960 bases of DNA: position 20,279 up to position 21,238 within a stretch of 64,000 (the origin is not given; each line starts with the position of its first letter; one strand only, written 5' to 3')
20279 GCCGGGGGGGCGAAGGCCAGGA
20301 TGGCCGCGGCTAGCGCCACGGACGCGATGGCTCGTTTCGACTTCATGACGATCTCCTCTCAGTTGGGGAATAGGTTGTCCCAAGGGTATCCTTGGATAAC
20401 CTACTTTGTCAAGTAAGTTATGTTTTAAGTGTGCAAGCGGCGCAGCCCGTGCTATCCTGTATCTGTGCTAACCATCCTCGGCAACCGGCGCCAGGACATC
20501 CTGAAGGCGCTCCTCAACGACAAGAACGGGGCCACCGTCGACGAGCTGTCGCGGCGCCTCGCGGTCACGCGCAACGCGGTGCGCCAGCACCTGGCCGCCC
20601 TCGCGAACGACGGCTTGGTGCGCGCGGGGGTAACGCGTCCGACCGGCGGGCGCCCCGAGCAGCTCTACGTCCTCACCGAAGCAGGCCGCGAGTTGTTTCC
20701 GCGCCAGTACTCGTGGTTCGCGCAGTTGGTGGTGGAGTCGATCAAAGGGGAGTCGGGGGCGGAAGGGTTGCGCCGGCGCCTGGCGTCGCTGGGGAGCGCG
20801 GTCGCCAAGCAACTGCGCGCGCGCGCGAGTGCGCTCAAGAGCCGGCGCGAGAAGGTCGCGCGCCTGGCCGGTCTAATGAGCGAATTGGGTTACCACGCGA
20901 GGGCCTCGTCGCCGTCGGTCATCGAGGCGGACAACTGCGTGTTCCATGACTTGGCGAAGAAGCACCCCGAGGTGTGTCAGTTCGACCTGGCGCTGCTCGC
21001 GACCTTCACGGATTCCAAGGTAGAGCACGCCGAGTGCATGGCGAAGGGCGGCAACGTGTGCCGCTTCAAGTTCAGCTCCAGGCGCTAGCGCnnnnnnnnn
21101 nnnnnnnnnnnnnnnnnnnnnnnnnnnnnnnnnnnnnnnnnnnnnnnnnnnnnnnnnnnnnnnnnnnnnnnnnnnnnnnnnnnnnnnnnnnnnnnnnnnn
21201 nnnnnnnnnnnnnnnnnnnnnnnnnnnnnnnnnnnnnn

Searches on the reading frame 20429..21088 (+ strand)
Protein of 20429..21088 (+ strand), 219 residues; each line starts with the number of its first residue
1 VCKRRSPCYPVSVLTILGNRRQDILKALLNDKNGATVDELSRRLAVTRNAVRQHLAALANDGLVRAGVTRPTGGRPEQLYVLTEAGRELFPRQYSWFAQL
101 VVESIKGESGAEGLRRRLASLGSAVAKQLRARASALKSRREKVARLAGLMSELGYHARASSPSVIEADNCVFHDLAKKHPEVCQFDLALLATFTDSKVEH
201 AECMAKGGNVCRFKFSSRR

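Call 9: search_protein_families(library=pfam, proteins=[window:20429-21088:+], max_evalue=0.001)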
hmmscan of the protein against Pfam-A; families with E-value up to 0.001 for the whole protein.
window:20429-21088:+ (219 aa): 11 families
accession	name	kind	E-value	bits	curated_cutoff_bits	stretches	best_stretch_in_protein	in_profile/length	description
PF08279.18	HTH_11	-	2.6e-08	34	25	1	20-62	1-43/55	HTH domain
PF12840.13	HTH_20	-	1.3e-07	31.9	27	1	21-65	6-49/51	Helix-turn-helix domain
PF01022.26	HTH_5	-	1.7e-07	31.4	22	1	21-65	4-46/47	Bacterial regulatory protein, arsR family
PF13412.12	HTH_24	-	1.7e-06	27.9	21.9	1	21-65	5-48/48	Winged helix-turn-helix DNA-binding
PF09339.16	HTH_IclR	-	7.9e-06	26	22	1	23-65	7-49/52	IclR helix-turn-helix domain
PF13601.12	HTH_34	-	1e-05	26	27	1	27-101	7-80/80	Winged helix DNA-binding domain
PF18546.6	MetOD1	-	2.7e-05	24.7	23.8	1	146-215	64-141/142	Methanogen output domain 1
PF12802.13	MarR_2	-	0.00023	21.7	27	1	24-66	10-52/61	MarR family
PF01638.23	HxlR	-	0.00032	20.9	20.8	0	36-91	20-74/91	HxlR-like helix-turn-helix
PF08220.18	HTH_DeoR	-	0.00058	20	21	1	21-65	1-45/57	DeoR-like helix-turn-helix domain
PF13814.12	Replic_Relax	-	0.00061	20.4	25.3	0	28-95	3-75/191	Replication-relaxation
